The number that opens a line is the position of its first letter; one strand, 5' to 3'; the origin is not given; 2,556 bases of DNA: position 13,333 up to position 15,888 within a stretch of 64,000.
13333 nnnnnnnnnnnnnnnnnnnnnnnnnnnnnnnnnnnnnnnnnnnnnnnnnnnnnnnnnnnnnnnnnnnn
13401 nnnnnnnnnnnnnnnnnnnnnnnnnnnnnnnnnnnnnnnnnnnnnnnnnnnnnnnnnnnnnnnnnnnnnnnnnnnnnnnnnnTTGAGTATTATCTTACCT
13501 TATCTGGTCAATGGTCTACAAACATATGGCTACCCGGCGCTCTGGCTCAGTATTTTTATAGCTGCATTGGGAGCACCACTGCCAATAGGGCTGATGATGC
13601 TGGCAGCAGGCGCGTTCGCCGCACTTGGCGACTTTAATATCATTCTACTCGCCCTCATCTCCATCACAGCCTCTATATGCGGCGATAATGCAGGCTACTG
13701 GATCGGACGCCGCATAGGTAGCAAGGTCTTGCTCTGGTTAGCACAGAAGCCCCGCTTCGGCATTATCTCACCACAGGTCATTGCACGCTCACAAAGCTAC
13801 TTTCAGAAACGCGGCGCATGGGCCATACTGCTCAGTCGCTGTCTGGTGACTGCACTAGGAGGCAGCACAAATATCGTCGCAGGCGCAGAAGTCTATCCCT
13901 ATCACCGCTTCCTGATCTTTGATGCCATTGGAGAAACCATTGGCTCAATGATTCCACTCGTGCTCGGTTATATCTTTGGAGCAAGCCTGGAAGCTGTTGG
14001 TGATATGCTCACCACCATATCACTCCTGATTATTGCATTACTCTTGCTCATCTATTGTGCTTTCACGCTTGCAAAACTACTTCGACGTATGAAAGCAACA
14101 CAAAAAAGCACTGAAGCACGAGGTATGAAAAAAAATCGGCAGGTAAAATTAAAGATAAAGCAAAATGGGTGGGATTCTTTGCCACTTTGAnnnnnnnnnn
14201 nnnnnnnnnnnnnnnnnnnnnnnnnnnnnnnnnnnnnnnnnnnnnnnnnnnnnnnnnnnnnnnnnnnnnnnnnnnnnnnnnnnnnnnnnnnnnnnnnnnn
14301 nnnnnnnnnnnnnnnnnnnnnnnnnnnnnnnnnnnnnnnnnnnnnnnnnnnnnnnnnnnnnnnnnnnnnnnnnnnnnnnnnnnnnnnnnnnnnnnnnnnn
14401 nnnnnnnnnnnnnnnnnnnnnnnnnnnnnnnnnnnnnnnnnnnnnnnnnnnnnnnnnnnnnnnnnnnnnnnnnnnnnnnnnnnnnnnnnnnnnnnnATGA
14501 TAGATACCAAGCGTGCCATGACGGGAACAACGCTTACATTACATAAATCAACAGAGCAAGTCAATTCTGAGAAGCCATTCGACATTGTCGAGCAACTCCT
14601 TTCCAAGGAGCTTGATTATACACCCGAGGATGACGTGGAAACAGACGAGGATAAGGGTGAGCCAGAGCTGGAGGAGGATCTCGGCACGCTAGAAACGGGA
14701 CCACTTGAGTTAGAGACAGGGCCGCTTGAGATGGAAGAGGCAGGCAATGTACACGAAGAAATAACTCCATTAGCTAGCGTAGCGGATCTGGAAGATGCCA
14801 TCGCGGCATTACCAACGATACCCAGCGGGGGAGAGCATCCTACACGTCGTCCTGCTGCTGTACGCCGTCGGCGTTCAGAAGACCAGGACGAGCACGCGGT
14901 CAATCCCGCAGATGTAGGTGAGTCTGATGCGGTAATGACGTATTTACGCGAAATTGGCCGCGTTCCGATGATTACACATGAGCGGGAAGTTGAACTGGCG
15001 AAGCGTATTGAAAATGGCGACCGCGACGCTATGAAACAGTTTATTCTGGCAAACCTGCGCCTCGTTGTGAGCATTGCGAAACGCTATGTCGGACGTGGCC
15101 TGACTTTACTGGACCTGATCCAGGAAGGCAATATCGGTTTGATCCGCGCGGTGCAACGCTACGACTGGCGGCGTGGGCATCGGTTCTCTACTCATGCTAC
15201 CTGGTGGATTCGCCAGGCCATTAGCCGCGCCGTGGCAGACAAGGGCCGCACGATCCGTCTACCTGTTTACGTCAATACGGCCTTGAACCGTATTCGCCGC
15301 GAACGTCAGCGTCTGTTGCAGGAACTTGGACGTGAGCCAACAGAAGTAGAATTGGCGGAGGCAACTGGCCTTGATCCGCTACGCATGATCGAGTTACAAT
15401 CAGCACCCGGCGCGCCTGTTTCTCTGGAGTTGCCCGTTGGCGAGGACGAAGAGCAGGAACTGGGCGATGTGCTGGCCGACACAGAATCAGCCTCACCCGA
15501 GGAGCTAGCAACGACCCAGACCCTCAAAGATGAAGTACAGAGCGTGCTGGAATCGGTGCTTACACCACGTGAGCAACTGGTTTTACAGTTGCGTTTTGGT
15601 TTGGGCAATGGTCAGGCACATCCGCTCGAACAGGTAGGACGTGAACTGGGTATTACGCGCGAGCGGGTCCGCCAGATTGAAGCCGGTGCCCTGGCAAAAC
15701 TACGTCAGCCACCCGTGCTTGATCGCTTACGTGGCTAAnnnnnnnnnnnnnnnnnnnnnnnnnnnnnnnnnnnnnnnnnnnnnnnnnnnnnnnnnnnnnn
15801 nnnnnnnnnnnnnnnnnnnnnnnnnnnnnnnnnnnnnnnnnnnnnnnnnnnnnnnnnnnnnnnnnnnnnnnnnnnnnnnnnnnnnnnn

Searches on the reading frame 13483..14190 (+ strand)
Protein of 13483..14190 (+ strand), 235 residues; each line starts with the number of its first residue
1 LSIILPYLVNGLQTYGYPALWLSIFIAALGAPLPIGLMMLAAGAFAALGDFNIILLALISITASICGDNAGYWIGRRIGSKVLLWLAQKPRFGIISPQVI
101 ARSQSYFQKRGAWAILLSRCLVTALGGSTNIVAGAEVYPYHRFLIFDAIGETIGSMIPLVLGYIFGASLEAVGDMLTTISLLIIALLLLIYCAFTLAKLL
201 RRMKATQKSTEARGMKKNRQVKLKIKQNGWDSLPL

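Call 44: search_protein_families(library=pfam, proteins=[window:13483-14190:+], max_evalue=0.001)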
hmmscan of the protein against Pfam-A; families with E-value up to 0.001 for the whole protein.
window:13483-14190:+ (235 aa): 1 family
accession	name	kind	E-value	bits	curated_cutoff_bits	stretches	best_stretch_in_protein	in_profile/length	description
PF09335.16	VTT_dom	-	5e-15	56.5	33.9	1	34-163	2-122/123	VTT domain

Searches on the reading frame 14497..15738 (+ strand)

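Call 44: search_protein_families(library=pfam, proteins=[window:14497-15738:+], max_evalue=0.001)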
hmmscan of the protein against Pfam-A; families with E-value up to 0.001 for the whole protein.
window:14497-15738:+ (413 aa): 4 families
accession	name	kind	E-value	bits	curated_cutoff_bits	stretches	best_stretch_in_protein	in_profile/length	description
PF04542.20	Sigma70_r2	-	3.7e-21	75.1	24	1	183-252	2-71/71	Sigma-70 region 2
PF04539.22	Sigma70_r3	-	6e-19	68.4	25.3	1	262-336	2-76/78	Sigma-70 region 3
PF04545.22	Sigma70_r4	-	2e-17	62.9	24.1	1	354-404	4-50/50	Sigma-70, region 4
PF00140.25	Sigma70_r1_2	-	1.6e-13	50.8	22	1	144-176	1-33/34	Sigma-70 factor, region 1.2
